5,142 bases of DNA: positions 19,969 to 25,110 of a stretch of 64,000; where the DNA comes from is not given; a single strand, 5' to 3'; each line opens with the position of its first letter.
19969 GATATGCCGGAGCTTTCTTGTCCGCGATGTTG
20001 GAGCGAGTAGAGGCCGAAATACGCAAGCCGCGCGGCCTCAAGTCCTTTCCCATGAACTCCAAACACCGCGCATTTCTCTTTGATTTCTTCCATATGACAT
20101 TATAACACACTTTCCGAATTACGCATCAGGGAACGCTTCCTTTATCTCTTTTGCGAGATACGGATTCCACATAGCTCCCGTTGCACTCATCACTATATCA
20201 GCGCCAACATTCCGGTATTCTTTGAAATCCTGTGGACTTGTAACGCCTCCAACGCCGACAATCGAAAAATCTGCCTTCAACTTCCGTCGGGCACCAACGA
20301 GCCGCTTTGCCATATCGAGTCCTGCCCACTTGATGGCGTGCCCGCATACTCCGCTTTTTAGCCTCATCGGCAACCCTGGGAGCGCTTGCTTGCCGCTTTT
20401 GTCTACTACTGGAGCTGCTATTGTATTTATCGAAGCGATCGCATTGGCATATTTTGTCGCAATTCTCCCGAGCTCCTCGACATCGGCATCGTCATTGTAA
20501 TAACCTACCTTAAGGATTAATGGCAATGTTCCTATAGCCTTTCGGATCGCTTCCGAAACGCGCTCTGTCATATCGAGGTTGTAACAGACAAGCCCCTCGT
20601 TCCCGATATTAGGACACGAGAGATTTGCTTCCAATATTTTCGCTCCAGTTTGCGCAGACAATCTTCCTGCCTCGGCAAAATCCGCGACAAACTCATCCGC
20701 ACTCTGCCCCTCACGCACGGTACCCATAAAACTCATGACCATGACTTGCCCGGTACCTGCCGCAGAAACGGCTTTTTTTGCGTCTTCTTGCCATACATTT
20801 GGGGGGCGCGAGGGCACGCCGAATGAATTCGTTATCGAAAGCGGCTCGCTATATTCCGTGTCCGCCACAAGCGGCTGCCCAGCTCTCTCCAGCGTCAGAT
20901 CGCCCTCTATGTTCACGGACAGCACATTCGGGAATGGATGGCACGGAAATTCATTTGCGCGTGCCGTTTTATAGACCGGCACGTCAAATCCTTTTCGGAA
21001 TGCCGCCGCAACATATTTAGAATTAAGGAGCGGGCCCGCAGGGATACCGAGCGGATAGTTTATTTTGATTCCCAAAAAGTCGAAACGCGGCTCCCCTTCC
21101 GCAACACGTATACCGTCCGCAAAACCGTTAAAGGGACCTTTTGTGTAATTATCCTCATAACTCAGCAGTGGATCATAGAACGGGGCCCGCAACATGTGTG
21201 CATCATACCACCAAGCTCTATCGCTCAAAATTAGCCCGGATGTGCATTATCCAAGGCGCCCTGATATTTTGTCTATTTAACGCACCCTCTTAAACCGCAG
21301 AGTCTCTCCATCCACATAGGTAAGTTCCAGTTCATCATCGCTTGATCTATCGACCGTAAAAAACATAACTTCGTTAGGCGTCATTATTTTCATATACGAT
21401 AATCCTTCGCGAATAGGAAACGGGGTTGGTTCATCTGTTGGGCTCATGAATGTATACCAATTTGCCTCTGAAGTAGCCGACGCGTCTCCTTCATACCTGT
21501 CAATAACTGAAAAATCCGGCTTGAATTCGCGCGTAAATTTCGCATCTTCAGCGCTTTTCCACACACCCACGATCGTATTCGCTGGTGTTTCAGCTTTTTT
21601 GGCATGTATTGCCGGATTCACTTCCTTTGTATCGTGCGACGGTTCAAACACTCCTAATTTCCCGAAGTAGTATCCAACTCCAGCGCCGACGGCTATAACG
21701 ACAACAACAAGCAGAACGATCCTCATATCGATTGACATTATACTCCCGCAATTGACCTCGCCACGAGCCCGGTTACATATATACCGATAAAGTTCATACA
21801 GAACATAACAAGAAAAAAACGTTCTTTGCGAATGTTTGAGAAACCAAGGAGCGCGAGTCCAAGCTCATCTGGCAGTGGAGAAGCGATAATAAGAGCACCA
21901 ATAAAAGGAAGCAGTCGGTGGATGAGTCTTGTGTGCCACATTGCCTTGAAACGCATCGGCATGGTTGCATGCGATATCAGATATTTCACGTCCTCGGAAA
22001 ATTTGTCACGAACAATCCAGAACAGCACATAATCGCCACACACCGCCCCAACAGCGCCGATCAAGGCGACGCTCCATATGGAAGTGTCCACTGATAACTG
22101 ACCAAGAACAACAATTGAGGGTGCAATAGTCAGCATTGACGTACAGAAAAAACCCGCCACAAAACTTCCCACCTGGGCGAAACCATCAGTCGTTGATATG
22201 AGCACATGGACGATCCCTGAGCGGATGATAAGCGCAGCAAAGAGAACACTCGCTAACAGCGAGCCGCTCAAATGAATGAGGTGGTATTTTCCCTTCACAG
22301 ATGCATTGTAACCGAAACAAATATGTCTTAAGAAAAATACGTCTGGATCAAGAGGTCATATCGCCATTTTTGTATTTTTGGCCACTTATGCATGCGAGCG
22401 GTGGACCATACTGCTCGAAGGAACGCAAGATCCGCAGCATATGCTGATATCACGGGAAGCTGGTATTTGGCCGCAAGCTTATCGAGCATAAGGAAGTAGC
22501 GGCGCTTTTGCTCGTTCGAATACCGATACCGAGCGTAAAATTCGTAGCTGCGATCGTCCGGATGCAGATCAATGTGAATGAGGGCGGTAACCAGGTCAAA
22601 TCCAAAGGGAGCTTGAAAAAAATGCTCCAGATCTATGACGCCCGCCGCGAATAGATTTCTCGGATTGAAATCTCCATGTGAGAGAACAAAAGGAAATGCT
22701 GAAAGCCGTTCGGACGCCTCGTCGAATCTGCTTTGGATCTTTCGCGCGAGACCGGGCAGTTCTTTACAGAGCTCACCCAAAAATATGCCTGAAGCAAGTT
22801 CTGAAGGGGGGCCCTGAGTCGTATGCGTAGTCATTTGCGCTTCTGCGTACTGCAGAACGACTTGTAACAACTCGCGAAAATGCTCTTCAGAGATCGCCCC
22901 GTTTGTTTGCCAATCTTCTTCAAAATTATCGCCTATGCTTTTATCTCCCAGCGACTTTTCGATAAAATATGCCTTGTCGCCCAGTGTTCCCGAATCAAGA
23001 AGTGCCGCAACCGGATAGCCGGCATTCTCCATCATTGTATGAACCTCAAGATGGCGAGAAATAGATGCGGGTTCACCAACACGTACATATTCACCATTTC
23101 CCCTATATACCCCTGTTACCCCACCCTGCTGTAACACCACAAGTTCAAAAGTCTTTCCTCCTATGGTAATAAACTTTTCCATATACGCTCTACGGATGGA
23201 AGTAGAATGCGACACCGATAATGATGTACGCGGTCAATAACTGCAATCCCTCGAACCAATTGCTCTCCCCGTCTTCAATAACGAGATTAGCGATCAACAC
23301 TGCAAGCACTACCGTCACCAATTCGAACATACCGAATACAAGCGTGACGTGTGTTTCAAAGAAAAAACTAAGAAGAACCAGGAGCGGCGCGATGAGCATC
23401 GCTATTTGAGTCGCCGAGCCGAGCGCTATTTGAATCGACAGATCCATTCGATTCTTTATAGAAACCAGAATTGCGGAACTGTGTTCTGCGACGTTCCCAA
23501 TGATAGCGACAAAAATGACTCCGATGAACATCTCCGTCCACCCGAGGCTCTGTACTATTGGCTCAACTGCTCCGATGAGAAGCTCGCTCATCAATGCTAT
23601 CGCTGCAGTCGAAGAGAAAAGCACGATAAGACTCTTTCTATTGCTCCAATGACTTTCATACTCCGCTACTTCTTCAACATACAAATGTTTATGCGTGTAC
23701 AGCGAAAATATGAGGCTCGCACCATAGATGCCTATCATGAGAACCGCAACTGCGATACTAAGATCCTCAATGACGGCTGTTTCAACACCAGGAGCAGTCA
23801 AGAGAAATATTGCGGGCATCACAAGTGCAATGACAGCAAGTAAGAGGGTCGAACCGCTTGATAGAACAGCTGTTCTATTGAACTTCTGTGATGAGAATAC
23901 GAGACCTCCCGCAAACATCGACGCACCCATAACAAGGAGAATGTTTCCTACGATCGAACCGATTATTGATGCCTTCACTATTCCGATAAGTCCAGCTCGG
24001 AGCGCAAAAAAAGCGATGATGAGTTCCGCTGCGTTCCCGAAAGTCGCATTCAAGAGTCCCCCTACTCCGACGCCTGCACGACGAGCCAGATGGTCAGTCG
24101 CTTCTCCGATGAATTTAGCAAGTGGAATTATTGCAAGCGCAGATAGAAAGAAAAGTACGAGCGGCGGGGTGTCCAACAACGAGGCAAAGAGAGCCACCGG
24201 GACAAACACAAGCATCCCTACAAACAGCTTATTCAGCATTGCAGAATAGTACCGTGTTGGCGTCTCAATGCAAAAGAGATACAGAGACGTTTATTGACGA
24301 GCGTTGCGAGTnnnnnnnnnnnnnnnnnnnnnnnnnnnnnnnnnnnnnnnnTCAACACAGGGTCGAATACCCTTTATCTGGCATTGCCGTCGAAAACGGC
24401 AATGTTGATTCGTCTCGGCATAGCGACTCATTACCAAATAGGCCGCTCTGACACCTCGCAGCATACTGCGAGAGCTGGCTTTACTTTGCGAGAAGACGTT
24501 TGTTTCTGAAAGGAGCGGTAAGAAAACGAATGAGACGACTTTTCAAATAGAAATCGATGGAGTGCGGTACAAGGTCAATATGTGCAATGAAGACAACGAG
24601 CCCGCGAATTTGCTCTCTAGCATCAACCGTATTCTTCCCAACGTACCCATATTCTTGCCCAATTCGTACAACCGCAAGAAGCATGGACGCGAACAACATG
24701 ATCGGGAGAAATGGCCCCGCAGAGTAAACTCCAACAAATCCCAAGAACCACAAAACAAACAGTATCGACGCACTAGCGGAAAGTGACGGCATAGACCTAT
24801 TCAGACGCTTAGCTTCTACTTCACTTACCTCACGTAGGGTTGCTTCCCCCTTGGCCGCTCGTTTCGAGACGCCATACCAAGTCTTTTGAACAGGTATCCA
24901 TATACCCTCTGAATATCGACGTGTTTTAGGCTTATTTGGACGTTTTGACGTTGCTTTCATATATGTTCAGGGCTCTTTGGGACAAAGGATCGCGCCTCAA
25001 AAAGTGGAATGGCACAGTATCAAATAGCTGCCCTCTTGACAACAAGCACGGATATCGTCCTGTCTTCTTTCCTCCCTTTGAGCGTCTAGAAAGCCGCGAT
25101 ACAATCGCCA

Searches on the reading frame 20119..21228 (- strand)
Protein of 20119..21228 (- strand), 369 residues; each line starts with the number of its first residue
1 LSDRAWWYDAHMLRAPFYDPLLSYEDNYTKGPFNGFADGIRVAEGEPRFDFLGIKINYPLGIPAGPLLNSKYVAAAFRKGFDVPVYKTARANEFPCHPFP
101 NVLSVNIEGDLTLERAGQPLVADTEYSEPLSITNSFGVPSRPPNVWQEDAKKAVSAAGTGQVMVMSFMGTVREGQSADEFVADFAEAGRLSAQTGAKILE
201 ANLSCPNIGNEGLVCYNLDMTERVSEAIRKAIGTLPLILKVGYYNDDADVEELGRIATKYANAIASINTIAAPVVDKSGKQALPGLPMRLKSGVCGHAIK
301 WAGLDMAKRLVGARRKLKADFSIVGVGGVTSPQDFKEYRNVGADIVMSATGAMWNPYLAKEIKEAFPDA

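Call 12: search_protein_families(library=pfam, proteins=[window:20119-21228:-], max_evalue=0.001)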
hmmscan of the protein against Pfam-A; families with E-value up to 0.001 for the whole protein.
window:20119-21228:- (369 aa): 2 families
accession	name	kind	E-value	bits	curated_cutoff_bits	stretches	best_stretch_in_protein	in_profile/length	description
PF01180.27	DHO_dh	-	1.3e-14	54.6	27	1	131-366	64-287/291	Dihydroorotate dehydrogenase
PF01207.24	Dus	-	0.0009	18.9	20.4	0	320-363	182-227/311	Dihydrouridine synthase (Dus)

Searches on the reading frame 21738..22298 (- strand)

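Call 12: search_protein_families(library=pfam, proteins=[window:21738-22298:-], max_evalue=0.001)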
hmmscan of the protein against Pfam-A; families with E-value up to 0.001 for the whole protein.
window:21738-22298:- (186 aa): 1 family
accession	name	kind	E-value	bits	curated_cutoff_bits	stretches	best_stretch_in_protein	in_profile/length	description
PF09335.16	VTT_dom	-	1e-06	29.7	33.9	1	63-174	8-115/123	VTT domain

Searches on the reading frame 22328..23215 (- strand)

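Call 12: search_protein_families(library=pfam, proteins=[window:22328-23215:-], max_evalue=0.001)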
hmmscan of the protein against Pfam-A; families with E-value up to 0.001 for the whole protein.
window:22328-23215:- (295 aa): 1 family
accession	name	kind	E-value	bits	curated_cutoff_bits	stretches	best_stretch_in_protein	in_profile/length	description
PF01636.29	APH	-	3.1e-07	30.8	23.2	1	49-231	34-229/239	Phosphotransferase enzyme family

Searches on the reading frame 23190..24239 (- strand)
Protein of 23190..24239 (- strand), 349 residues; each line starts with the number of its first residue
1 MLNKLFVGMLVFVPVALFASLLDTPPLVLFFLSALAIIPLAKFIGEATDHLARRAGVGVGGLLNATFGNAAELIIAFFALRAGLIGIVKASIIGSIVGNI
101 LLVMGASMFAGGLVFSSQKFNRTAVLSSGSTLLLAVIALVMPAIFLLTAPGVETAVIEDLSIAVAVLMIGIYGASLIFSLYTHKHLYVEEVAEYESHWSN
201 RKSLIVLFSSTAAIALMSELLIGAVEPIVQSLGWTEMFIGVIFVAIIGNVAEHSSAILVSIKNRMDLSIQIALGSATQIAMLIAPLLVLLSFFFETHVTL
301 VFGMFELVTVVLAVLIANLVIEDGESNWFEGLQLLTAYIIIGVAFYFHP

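Call 12: search_protein_families(library=pfam, proteins=[window:23190-24239:-], max_evalue=0.001)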
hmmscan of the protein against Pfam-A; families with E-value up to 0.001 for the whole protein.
window:23190-24239:- (349 aa): 1 family
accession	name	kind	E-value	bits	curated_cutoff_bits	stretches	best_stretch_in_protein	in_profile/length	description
PF01699.29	Na_Ca_ex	-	1.7e-35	122.6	24.9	2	203-346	2-150/151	Sodium/calcium exchanger protein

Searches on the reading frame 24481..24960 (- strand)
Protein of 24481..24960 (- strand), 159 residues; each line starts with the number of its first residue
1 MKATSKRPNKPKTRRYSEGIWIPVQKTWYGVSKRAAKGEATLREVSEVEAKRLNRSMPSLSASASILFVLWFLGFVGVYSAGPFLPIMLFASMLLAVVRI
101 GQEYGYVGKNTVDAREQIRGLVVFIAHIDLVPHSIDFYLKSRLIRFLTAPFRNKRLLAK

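Call 12: search_protein_families(library=pfam, proteins=[window:24481-24960:-], max_evalue=0.001)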
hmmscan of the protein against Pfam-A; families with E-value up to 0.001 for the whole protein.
window:24481-24960:- (159 aa): 0 families

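Call 59: search_protein_families(library=pfam, proteins=[window:24481-24960:-], max_evalue=1)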
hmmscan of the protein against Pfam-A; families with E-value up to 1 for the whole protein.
window:24481-24960:- (159 aa): 2 families
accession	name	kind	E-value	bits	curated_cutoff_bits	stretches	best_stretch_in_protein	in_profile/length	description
PF18919.5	DUF5670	-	0.0016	18.9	23.5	1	64-100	6-41/43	Family of unknown function (DUF5670)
PF18965.5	VP3-like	-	0.068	11.4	25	1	21-69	246-292/1062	Outer capsid protein VP3-like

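Call 75: search_protein_families(library=ncbifam, proteins=[window:24481-24960:-], max_evalue=1)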
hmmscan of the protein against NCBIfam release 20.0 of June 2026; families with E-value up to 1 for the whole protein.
window:24481-24960:- (159 aa): 1 family
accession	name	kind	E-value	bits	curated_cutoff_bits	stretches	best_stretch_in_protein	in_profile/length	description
NF033488.1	lmo0937_fam_TM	equivalog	9.5e-06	25.6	30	1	64-100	5-40/43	lmo0937 family membrane protein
